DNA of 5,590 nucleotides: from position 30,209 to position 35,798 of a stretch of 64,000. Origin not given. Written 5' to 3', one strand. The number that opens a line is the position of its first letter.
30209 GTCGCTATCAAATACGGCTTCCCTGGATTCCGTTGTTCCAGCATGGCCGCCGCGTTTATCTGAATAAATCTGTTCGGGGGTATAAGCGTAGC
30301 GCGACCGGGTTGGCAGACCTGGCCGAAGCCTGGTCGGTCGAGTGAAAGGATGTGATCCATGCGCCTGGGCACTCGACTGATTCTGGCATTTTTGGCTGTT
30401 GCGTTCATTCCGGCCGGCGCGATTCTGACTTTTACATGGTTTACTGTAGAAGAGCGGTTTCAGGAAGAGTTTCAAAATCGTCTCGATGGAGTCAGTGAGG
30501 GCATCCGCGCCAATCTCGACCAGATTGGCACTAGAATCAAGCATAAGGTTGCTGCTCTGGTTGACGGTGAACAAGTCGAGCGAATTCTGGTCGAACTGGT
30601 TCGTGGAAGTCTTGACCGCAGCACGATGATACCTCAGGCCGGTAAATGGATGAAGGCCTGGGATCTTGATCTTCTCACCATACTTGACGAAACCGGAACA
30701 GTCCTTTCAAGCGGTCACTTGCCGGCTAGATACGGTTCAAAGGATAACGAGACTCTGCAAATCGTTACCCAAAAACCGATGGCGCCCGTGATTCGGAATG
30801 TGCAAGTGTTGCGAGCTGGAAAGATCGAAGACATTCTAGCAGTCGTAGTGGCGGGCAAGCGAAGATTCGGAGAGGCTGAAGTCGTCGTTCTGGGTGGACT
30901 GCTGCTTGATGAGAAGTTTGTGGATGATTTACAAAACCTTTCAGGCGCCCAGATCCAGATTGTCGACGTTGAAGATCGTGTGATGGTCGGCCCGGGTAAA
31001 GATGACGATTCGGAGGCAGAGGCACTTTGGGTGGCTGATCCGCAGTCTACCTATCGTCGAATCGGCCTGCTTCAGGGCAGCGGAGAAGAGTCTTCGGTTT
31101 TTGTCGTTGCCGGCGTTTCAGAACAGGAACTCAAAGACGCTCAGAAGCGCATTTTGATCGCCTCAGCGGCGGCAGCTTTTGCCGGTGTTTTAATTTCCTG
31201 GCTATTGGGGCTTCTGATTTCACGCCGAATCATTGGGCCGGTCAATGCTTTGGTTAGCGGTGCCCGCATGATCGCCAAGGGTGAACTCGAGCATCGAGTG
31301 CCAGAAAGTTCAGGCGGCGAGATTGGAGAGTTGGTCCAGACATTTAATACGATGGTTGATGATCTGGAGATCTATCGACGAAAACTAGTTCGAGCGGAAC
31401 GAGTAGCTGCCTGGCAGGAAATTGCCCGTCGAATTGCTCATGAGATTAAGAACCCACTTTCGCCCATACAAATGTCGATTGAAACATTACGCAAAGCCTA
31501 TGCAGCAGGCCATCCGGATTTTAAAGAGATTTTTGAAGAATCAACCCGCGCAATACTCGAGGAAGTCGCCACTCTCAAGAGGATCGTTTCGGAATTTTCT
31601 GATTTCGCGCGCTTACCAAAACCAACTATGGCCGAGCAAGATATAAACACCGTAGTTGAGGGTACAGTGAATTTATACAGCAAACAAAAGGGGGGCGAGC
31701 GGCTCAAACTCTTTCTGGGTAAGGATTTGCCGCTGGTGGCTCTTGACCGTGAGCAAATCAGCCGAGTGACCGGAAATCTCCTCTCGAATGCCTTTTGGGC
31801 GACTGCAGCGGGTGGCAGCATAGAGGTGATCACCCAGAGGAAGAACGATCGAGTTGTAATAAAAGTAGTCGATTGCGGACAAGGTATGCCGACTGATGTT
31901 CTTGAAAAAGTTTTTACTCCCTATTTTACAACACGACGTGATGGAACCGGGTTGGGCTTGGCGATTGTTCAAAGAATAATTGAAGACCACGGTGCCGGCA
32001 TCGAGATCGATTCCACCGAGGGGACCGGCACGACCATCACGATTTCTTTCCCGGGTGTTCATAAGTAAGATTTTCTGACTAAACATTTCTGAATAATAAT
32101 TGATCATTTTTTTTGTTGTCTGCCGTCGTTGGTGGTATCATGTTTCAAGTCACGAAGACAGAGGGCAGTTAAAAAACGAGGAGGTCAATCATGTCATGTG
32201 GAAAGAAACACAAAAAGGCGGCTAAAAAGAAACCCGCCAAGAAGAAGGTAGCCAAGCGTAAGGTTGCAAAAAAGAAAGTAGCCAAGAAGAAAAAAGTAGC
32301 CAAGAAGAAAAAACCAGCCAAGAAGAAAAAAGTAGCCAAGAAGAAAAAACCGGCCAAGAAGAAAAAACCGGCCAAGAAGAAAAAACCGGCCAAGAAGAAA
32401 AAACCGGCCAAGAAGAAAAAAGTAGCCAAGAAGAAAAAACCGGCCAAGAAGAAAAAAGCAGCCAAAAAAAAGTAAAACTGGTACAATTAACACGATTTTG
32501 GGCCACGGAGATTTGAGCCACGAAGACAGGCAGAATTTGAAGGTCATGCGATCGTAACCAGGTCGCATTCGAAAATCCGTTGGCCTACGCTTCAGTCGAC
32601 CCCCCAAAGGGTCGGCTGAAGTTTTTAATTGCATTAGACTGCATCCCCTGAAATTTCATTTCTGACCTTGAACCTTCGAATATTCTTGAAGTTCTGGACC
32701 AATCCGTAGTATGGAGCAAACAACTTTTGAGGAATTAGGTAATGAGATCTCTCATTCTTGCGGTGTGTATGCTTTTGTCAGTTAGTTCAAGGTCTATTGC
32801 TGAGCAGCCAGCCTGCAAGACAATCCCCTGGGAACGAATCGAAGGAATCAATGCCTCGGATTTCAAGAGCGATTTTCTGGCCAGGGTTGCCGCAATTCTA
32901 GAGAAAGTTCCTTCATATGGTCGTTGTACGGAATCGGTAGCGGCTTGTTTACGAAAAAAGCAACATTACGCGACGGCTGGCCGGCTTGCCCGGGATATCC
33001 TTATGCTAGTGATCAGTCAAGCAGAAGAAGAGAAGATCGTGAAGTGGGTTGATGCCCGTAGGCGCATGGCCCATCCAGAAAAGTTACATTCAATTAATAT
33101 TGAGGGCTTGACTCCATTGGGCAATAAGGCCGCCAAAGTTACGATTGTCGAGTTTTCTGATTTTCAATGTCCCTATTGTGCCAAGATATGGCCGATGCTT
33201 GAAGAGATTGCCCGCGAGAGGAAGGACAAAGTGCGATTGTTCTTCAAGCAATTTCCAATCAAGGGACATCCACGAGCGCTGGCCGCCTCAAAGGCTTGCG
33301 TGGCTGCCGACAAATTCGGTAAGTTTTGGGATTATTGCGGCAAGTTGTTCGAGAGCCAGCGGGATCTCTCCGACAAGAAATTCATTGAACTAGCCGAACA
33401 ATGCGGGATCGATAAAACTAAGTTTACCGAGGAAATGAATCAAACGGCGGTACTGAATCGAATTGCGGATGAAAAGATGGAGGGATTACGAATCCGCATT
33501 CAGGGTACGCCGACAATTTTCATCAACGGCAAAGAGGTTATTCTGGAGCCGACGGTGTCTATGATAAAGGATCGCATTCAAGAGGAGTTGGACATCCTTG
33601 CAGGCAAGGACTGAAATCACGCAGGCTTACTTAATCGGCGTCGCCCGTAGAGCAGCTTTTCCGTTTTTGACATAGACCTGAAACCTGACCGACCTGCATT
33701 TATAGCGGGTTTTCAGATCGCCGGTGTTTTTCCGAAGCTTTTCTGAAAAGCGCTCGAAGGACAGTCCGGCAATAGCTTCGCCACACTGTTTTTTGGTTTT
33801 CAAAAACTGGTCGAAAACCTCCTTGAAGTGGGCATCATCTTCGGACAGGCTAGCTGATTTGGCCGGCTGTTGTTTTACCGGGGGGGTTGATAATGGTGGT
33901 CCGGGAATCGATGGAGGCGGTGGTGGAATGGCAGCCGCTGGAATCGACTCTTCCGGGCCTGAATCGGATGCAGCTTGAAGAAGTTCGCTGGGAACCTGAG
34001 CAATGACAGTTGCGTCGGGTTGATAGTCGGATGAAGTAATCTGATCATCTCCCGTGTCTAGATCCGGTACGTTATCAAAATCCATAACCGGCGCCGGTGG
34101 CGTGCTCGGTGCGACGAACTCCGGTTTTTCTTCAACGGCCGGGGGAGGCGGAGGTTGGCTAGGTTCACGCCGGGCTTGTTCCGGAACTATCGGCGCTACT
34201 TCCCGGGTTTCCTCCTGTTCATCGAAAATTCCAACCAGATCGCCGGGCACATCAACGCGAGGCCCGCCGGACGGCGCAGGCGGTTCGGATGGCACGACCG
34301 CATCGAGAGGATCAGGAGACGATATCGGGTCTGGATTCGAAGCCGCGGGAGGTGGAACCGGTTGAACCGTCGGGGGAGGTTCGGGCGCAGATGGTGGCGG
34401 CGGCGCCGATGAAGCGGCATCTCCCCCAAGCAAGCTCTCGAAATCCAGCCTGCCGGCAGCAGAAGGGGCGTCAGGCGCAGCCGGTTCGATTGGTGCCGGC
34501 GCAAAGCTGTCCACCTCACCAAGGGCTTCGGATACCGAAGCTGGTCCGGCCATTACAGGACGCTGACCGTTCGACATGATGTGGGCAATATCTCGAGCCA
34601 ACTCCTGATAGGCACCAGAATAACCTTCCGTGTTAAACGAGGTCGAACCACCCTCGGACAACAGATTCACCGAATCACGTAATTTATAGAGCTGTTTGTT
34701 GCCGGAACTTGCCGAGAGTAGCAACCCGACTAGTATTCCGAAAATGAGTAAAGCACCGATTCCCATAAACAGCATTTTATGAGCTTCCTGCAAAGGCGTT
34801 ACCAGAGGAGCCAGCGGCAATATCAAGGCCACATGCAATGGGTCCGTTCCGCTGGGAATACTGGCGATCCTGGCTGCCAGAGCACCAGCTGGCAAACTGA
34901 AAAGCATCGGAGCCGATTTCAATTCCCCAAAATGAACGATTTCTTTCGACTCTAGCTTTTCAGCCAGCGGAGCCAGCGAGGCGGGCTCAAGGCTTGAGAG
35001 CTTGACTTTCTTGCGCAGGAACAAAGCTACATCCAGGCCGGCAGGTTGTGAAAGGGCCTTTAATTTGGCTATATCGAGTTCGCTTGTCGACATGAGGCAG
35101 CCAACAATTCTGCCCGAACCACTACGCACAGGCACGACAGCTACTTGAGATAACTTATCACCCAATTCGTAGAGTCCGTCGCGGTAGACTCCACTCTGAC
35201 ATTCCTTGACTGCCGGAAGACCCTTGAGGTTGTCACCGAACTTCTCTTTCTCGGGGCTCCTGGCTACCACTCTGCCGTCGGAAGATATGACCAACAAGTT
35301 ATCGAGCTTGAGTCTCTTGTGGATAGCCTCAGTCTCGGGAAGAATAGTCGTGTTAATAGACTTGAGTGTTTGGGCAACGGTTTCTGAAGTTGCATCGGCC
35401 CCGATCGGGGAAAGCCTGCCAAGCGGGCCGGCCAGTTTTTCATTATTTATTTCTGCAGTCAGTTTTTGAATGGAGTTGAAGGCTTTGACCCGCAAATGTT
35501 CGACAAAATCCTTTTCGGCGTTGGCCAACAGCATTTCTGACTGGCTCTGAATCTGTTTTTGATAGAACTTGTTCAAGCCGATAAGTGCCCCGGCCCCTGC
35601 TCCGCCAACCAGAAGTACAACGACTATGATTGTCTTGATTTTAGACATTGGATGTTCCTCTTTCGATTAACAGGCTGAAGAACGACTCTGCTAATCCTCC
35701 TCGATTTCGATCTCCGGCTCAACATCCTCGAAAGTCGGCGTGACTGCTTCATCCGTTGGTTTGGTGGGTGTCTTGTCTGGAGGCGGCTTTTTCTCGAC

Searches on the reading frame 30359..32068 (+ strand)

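Call 5: search_protein_families(library=pfam, proteins=[window:30359-32068:+], max_evalue=0.01)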
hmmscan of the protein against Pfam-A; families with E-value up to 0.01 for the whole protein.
window:30359-32068:+ (569 aa): 6 families
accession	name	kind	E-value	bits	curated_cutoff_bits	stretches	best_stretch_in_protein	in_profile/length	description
PF02518.31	HATPase_c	-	5.1e-24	85.3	26.4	1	463-565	2-108/111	Histidine kinase-, DNA gyrase B-, and HSP90-like ATPase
PF00672.30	HAMP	-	7.4e-16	58.7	25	1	286-337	1-52/53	HAMP domain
PF00512.31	HisKA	-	1.1e-10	41.9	26.9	1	353-419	3-63/66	His Kinase A (phospho-acceptor) domain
PF13581.12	HATPase_c_2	-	1e-05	26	27.4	1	484-563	52-126/127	Histidine kinase-like ATPase domain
PF14501.12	HATPase_c_5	-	0.001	19.4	22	1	464-556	3-94/102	GHKL domain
PF18947.5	HAMP_2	-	0.0095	16.3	24.3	0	291-334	20-63/67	HAMP domain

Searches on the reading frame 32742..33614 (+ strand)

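Call 5: search_protein_families(library=pfam, proteins=[window:32742-33614:+], max_evalue=0.01)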
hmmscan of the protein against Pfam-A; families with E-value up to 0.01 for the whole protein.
window:32742-33614:+ (290 aa): 4 families
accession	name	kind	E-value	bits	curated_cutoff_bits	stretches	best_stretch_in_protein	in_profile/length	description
PF13462.12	Thioredoxin_4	-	1.9e-25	90.4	23.2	1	126-277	8-161/165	Thioredoxin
PF01323.26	DSBA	-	1.5e-20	74.3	25.6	1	134-272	1-183/191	DSBA-like thioredoxin domain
PF13098.12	Thioredoxin_2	-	0.00013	22.6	27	1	130-265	4-85/104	Thioredoxin-like domain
PF00085.26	Thioredoxin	-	0.00059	20.3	23.5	1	129-166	16-53/103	Thioredoxin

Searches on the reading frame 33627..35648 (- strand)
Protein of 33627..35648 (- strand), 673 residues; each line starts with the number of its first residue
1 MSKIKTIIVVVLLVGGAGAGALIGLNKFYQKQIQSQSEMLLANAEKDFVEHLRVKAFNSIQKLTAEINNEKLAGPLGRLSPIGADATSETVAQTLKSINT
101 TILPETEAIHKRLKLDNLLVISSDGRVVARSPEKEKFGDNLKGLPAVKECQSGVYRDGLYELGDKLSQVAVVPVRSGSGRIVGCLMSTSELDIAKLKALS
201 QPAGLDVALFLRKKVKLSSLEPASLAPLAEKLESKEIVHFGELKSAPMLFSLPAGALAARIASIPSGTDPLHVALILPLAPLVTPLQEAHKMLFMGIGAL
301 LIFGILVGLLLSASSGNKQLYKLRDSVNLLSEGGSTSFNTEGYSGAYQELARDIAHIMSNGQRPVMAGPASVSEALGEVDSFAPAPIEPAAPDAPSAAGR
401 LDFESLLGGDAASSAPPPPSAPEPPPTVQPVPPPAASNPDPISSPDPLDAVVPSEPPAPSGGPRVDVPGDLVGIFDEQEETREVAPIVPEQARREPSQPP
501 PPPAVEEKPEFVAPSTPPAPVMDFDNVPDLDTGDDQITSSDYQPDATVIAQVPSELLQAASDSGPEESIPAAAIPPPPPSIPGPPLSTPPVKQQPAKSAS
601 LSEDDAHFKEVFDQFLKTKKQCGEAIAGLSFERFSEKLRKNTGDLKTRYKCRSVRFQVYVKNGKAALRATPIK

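Call 6: search_protein_families(library=pfam, proteins=[window:33627-35648:-], max_evalue=0.001)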
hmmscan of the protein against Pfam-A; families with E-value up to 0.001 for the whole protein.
window:33627-35648:- (673 aa): 2 families
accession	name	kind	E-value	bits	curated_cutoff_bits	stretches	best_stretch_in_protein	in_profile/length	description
PF05228.19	CHASE4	-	3.4e-05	24.5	26.2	1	107-208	40-138/140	CHASE4 domain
PF17203.10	sCache_3_2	-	0.00067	20.2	28.4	0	107-184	45-121/140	Single cache domain 3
